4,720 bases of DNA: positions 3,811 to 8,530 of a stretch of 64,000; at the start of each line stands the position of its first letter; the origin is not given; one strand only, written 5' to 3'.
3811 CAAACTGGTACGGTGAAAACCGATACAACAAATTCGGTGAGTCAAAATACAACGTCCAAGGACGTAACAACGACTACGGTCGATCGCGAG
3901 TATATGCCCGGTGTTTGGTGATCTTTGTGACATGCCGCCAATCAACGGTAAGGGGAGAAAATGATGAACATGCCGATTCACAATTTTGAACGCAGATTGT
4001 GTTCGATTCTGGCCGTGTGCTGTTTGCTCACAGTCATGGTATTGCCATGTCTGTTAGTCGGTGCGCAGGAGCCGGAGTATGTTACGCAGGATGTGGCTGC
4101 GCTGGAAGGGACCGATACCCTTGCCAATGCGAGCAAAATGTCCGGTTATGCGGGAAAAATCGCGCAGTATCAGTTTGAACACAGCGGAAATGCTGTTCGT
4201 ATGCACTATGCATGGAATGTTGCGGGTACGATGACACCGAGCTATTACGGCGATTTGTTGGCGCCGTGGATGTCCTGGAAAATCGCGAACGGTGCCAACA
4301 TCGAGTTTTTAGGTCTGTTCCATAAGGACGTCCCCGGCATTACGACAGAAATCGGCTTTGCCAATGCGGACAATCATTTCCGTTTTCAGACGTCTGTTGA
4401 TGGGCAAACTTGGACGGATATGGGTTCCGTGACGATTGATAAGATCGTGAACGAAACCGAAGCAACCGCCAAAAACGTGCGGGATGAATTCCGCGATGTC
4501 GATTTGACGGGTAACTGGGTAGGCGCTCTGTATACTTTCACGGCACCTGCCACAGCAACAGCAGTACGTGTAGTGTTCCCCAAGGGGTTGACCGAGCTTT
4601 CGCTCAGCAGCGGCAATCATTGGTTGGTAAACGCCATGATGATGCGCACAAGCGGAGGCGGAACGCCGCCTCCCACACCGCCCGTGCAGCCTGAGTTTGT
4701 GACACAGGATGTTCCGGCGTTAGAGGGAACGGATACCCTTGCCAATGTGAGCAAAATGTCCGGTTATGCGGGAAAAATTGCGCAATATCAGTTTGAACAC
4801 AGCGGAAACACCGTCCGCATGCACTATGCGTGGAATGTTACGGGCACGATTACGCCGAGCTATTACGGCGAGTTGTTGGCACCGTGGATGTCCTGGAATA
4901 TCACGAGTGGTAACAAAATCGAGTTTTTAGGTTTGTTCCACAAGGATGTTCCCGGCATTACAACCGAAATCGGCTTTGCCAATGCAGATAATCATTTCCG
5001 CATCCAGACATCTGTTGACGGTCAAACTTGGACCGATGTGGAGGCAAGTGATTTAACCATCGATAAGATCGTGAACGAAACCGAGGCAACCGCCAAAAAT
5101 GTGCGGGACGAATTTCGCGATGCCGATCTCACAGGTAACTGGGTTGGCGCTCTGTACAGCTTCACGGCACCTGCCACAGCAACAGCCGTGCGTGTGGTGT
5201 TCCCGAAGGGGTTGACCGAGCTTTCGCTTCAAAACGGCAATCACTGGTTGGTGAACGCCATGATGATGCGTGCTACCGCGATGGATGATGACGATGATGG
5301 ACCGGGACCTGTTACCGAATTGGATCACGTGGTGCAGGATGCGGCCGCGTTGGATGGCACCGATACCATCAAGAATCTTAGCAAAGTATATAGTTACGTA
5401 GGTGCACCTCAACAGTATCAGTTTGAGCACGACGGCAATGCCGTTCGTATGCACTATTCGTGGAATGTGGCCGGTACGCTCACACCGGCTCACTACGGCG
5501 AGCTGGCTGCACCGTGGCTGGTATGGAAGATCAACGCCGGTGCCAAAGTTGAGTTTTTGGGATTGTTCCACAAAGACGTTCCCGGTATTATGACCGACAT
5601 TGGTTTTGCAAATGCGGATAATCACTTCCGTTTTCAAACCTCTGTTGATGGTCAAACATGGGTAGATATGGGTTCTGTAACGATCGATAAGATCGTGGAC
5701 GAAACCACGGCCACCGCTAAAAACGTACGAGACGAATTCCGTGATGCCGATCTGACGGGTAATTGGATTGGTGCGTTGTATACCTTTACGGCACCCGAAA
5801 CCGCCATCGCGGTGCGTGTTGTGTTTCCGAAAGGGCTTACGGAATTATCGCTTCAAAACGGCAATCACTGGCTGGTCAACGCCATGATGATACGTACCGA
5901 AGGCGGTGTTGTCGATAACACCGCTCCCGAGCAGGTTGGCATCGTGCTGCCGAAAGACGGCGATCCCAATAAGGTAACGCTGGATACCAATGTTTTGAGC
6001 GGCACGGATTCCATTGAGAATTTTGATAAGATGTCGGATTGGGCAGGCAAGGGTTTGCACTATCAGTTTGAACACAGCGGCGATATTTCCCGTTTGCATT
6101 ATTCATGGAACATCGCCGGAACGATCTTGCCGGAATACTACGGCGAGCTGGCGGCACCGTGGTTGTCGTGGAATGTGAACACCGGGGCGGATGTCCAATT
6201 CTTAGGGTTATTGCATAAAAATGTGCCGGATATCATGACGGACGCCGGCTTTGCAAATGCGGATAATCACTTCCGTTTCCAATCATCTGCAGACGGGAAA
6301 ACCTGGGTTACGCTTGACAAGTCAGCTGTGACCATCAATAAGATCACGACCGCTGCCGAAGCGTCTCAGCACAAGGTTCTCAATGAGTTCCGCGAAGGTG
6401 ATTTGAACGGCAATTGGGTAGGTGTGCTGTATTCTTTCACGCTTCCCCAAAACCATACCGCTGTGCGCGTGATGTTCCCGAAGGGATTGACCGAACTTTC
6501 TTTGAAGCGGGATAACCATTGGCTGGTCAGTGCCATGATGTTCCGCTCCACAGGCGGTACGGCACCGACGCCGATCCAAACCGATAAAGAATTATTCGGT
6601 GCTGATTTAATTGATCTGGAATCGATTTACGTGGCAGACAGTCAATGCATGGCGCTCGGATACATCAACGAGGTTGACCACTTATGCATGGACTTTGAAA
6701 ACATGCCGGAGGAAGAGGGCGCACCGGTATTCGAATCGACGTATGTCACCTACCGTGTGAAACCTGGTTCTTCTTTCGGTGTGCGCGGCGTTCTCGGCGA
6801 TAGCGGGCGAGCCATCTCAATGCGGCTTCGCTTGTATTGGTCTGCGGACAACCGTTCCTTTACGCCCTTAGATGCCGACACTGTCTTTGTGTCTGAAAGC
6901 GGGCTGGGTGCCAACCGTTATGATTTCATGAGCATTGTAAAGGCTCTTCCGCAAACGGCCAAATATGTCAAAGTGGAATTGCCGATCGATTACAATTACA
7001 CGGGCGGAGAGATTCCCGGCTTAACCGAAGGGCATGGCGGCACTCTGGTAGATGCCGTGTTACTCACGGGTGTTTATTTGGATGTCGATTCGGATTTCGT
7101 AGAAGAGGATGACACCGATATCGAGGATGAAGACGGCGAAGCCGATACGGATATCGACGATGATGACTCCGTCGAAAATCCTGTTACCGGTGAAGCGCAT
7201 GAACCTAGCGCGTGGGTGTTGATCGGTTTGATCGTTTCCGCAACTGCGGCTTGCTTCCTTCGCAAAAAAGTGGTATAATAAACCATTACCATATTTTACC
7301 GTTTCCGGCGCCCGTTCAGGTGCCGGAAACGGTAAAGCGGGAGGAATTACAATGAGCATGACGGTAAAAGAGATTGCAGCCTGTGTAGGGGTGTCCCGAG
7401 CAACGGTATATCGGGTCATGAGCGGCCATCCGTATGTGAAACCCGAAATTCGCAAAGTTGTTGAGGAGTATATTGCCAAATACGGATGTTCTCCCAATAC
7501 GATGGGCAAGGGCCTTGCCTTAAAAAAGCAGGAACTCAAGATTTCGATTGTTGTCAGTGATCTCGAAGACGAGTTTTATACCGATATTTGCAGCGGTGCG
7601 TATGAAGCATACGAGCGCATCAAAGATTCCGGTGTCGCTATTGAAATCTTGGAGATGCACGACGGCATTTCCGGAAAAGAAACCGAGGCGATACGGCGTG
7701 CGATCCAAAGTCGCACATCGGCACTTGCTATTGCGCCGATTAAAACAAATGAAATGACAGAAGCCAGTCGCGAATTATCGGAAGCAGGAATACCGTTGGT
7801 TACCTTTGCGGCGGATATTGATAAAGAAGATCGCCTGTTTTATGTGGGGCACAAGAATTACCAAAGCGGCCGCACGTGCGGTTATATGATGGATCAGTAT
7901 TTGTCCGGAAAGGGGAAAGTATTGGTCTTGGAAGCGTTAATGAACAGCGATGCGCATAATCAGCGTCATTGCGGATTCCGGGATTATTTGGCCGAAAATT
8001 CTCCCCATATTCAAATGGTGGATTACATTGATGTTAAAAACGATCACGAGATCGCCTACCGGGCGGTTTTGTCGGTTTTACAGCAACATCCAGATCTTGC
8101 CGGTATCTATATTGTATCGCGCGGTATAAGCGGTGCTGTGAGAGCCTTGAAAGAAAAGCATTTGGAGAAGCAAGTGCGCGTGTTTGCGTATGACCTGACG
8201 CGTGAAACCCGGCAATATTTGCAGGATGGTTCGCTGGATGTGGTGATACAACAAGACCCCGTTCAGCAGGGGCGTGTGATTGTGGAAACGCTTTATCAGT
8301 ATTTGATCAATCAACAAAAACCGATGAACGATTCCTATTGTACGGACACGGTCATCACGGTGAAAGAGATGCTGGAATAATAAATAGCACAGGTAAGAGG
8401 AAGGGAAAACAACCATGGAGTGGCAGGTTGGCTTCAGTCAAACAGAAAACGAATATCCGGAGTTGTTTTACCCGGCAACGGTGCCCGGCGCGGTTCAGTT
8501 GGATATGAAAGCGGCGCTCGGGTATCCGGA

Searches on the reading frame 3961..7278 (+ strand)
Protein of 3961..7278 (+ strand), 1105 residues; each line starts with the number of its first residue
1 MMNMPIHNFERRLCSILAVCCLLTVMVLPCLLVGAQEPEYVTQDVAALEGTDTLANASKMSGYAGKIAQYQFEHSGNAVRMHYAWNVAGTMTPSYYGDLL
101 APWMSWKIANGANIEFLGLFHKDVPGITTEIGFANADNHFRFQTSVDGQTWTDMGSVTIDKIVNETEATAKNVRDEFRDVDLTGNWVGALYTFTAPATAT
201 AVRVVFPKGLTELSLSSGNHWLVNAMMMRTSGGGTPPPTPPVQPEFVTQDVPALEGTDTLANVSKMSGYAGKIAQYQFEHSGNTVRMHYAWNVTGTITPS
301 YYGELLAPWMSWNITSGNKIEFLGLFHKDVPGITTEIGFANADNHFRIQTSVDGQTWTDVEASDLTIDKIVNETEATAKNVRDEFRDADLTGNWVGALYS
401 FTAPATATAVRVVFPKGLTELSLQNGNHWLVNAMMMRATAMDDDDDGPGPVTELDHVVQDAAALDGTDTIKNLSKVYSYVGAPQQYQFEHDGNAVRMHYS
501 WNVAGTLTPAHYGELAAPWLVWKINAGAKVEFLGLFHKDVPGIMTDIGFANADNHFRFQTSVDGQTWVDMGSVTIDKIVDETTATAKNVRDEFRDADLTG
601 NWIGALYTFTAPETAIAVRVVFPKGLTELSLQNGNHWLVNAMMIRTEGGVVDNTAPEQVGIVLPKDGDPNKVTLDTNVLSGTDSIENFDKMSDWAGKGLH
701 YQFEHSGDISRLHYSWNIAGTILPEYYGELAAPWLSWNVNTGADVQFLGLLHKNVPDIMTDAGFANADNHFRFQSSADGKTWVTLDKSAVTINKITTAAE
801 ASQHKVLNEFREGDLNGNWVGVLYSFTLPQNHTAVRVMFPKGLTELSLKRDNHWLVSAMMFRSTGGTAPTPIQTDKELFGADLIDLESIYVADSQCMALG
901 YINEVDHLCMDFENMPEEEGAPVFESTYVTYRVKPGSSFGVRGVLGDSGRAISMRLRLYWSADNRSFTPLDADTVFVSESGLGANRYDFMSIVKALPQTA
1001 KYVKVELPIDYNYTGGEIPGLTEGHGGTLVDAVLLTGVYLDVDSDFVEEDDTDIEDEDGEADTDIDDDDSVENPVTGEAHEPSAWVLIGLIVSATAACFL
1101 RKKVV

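Call 7: search_protein_families(library=pfam, proteins=[window:3961-7278:+], max_evalue=0.01)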
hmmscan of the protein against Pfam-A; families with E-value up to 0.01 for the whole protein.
window:3961-7278:+ (1105 aa): 3 families
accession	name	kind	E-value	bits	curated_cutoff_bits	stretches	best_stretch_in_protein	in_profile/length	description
PF00754.31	F5_F8_type_C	-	2.5e-08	34.6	28.2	0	340-381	60-83/127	F5/8 type C domain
PF22633.2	F5_F8_type_C_2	-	0.0025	18.9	27.8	0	344-374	49-77/91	NedA-like, galactose-binding domain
PF08465.15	Herpes_TK_C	-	0.0037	17.4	21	0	120-131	2-13/33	Thymidine kinase from Herpesvirus C-terminal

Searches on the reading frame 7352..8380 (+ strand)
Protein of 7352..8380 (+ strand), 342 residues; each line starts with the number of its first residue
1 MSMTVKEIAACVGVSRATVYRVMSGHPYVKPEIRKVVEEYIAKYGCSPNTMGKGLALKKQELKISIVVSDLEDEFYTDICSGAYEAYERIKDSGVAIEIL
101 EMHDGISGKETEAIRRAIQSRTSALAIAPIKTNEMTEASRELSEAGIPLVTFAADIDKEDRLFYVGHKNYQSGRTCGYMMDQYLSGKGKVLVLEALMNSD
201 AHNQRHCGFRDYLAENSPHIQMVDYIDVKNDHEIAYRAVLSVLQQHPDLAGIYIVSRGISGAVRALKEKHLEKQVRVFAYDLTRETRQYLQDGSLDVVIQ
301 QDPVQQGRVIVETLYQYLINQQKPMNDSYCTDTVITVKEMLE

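Call 7: search_protein_families(library=pfam, proteins=[window:7352-8380:+], max_evalue=0.01)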
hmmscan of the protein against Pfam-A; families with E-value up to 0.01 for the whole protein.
window:7352-8380:+ (342 aa): 8 families
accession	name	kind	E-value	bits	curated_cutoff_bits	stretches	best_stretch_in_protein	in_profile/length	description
PF13407.12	Peripla_BP_4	-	3.6e-47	161.5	35.1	1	64-321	1-257/258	Periplasmic binding protein domain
PF00532.27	Peripla_BP_1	-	5.1e-14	52.8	22.2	1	62-324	2-262/281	Periplasmic binding proteins and sugar binding domain of LacI family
PF00356.27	LacI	-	2.3e-09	37.3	27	1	4-49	1-46/46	Bacterial regulatory proteins, lacI family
PF02796.21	HTH_7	-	5.1e-05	23.8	23.8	1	3-24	22-43/45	Helix-turn-helix domain of resolvase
PF13384.12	HTH_23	-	0.00052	20.2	24.6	1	3-22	18-37/50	Homeodomain-like domain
PF12728.13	HTH_17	-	0.0013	19.4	27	1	3-22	2-21/51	Helix-turn-helix domain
PF13309.12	HTH_22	-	0.0029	18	29.6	0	4-21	43-60/63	HTH domain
PF01978.25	TrmB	-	0.0062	16.8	25.6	0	2-24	22-44/68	Sugar-specific transcriptional regulator TrmB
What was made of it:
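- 7352..8380 (+): LacI-family regulator heading locus A (context). Pfam LacI + Peripla_BP_4, E=4e-47 (call 7).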
